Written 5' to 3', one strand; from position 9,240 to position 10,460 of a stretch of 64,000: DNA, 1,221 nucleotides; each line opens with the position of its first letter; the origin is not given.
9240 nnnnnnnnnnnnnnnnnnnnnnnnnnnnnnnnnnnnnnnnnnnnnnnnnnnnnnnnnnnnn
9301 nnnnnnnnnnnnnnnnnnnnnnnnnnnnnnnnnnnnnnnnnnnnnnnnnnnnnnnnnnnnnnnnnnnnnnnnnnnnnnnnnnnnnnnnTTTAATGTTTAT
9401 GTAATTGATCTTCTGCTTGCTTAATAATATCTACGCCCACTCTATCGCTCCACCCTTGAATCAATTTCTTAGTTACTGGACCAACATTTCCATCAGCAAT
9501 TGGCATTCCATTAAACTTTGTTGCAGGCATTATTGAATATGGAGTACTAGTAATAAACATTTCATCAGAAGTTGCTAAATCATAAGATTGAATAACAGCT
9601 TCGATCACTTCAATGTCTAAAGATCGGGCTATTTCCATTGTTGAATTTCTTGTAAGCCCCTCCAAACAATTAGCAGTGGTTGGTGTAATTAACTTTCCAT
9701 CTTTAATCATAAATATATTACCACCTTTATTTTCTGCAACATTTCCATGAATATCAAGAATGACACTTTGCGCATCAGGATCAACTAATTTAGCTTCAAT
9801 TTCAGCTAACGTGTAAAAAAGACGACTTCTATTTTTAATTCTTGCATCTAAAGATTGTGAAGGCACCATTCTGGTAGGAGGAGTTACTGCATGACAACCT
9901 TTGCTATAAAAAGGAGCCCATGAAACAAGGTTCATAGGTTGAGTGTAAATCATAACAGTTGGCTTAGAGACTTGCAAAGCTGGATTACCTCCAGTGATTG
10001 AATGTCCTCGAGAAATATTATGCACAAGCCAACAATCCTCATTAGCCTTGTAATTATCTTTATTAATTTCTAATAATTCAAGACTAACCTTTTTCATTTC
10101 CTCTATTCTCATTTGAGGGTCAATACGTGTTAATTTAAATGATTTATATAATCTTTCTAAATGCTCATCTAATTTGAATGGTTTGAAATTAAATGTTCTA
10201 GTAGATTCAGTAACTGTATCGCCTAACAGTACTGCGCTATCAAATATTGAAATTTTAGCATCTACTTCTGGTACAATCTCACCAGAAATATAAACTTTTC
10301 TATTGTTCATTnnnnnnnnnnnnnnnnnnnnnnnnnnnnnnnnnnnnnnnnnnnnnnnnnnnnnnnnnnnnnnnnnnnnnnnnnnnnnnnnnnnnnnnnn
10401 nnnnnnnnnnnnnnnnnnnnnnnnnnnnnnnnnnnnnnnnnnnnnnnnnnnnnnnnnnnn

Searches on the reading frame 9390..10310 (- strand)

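Call 21: search_protein_families(library=pfam, proteins=[window:9390-10310:-])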
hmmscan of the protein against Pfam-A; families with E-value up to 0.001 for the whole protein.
window:9390-10310:- (306 aa): 1 family
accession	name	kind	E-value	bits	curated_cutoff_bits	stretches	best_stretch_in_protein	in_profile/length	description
PF01063.24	Aminotran_4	-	7.8e-38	131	28.5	1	33-265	2-222/223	Amino-transferase class IV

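Call 48: search_protein_families(library=ncbifam, proteins=[window:9390-10310:-], max_evalue=0.00001)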
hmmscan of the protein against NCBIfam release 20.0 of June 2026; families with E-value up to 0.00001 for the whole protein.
window:9390-10310:- (306 aa): 16 families
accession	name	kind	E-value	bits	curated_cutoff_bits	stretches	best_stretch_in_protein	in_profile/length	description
NF006185.0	PRK08320.1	subfamily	9.1e-61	205.6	363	1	4-291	3-283/292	branched-chain amino acid aminotransferase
TIGR01122.1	ilvE_I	equivalog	4.4e-48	164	245.55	1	7-293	1-286/298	branched-chain-amino-acid transaminase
NF009126.0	PRK12479.1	equivalog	5.3e-46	157.1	518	1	1-287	1-280/299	branched-chain-amino-acid transaminase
NF005146.0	PRK06606.1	equivalog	3.5e-42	144.4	279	1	3-291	6-292/307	branched-chain amino acid transaminase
NF005209.0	PRK06680.1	subfamily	6e-34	117.2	320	1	3-290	2-280/286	D-amino-acid transaminase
NF005800.0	PRK07650.1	equivalog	8.7e-33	113.8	308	1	6-288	3-273/290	aminodeoxychorismate lyase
TIGR01121.1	D_amino_aminoT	equivalog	1.9e-32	112.5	277.45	1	5-289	1-273/276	D-amino-acid transaminase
NF005726.0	PRK07544.1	equivalog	2.5e-28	99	396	1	5-291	12-288/295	branched-chain amino acid aminotransferase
NF009896.0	PRK13356.1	equivalog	6.2e-23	81.3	262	1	4-285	8-280/287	branched-chain amino acid aminotransferase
NF009066.0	PRK12400.1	equivalog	1.6e-22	80.3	538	1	20-289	23-280/290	D-amino-acid transaminase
NF004761.0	PRK06092.1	equivalog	3.4e-22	79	260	1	17-269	9-250/268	aminodeoxychorismate lyase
TIGR03461.1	pabC_Proteo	equivalog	8.5e-22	77.6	176.85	1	17-267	7-246/262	aminodeoxychorismate lyase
NF005888.0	PRK07849.1-3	equivalog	1.2e-13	50.7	273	1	188-272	189-275/298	aminodeoxychorismate lyase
NF009897.0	PRK13357.1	equivalog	1.4e-08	34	307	1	185-285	224-337/358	branched-chain amino acid aminotransferase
TIGR01123.1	ilvE_II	equivalog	2.4e-08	33.3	250.05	1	180-284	176-292/313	branched-chain-amino-acid transaminase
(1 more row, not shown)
